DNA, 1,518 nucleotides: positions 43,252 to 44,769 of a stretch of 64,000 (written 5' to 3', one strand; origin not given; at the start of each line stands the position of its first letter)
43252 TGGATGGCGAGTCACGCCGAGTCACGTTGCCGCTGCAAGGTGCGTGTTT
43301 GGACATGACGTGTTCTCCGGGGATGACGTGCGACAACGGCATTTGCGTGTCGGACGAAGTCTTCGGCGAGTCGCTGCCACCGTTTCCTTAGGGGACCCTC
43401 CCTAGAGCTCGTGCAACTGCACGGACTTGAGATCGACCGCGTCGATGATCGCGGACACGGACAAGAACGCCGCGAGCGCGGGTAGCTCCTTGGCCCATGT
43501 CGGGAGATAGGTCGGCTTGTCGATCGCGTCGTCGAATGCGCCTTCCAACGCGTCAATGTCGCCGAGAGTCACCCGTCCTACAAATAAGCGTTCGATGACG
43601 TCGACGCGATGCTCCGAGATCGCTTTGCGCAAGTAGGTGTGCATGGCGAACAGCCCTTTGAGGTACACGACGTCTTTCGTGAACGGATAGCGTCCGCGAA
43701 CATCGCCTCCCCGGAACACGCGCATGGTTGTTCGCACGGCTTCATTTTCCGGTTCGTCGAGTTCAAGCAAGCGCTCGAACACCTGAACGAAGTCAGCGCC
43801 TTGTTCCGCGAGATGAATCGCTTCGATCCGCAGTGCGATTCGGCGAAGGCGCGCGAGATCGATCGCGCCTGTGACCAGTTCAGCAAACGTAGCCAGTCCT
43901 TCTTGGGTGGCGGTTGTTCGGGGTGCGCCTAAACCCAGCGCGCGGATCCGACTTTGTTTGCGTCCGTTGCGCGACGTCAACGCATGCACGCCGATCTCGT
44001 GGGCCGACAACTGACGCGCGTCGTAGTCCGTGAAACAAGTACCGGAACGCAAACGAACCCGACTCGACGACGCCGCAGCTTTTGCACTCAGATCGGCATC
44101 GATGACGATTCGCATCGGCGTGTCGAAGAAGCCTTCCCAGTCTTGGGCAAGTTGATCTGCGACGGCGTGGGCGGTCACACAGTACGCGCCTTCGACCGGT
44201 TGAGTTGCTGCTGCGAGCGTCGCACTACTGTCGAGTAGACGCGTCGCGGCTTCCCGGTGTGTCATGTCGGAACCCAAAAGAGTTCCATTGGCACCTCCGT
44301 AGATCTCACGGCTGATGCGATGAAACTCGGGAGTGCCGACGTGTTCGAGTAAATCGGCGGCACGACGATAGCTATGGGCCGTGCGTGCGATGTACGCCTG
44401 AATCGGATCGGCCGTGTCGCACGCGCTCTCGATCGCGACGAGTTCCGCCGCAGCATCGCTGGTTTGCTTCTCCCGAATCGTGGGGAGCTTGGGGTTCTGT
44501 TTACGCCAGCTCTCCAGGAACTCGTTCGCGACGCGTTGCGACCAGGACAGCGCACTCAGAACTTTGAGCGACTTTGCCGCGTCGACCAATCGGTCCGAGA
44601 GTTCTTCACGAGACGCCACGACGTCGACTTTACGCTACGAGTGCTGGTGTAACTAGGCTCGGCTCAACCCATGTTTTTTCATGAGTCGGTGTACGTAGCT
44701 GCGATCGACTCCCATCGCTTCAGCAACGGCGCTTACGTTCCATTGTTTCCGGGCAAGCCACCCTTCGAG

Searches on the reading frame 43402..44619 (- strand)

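Call 116: search_protein_families(library=pfam, max_evalue=0.00001, proteins=[window:43402-44619:-])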
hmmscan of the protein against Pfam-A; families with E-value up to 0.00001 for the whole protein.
window:43402-44619:- (405 aa): 1 family
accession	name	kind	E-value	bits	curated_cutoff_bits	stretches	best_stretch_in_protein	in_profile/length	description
PF08014.17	MATCAP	-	5.4e-102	341.9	27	1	33-390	2-361/365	Microtubule-associated tyrosine carboxypeptidase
